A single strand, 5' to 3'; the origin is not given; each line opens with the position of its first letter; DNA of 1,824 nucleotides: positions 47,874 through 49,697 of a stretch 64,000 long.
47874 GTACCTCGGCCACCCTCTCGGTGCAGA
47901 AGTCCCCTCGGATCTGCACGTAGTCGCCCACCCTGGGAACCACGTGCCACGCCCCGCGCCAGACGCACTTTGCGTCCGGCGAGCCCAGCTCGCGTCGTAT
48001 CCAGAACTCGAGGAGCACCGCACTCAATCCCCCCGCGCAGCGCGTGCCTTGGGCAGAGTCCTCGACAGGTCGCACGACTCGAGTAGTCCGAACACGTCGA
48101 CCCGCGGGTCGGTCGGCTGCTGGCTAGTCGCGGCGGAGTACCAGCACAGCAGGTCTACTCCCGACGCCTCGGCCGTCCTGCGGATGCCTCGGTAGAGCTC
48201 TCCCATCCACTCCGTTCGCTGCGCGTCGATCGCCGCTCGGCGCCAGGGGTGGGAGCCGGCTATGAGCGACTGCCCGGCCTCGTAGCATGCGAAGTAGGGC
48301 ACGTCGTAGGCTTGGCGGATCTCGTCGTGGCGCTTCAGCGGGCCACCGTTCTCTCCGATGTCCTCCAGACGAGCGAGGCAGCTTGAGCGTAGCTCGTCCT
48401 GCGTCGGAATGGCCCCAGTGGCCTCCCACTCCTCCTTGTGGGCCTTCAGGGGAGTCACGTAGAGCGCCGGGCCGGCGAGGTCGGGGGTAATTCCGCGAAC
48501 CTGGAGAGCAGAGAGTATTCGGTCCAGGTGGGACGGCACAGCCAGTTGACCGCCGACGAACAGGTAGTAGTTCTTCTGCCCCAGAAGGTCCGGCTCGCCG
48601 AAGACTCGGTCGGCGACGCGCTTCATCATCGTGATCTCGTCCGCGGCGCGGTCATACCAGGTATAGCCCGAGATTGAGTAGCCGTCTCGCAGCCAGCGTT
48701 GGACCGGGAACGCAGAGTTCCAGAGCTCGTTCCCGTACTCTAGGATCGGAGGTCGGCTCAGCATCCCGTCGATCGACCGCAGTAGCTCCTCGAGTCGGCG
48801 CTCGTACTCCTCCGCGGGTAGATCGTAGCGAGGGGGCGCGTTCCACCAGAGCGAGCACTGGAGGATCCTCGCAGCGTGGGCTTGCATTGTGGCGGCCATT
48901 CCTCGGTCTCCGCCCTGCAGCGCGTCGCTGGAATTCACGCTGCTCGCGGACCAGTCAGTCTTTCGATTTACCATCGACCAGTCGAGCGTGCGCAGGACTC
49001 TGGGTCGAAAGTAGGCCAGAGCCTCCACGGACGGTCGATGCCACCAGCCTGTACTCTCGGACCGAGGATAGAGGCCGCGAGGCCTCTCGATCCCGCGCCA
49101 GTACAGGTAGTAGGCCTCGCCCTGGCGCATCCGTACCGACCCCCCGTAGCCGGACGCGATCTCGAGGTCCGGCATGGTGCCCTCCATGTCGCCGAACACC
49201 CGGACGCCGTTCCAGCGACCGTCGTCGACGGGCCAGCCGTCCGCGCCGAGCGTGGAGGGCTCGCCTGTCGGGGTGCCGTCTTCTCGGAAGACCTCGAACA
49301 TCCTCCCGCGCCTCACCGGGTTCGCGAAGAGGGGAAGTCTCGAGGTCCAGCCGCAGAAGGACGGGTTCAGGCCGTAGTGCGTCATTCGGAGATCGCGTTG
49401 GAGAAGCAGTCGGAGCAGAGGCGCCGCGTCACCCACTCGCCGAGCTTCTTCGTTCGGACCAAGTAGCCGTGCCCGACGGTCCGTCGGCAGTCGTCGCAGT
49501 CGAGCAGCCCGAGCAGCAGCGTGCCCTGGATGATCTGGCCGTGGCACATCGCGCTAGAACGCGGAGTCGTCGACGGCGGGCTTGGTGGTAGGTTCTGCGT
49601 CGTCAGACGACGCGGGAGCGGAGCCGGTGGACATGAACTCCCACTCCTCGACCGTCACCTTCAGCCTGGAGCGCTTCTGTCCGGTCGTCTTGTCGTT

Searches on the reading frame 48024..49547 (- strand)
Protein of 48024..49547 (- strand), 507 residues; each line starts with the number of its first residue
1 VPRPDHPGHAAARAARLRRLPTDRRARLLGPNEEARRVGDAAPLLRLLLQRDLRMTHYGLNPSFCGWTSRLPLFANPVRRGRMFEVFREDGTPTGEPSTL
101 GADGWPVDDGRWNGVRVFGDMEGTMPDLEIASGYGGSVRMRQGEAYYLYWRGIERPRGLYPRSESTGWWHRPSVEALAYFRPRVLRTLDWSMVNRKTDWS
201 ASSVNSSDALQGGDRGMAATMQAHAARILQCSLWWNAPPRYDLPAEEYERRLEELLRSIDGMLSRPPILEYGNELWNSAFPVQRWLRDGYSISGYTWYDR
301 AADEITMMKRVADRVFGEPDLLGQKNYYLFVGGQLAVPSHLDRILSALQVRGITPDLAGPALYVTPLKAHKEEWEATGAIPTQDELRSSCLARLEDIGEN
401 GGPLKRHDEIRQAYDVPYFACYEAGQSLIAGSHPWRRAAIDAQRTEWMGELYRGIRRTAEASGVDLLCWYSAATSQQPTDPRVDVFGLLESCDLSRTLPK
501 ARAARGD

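Call 34: search_protein_families(library=pfam, max_evalue=0.001, proteins=[window:48024-49547:-])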
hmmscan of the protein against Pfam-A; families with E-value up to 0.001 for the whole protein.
window:48024-49547:- (507 aa): 0 families

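Call 66: search_protein_families(library=phrogs, max_evalue=0.001, proteins=[window:48024-49385:-])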
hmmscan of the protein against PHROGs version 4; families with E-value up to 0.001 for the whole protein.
window:48024-49385:- (453 aa): 0 families

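Call 67: search_protein_families(library=pfam, max_evalue=0.01, proteins=[window:48024-49385:-])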
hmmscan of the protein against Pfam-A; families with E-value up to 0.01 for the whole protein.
window:48024-49385:- (453 aa): 0 families

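Call 87: search_solved_structures(query=window:48024-49385:-, max_evalue=0.1)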
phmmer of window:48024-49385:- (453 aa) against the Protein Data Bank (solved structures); distinct sequences matched with E-value up to 0.1: 0.
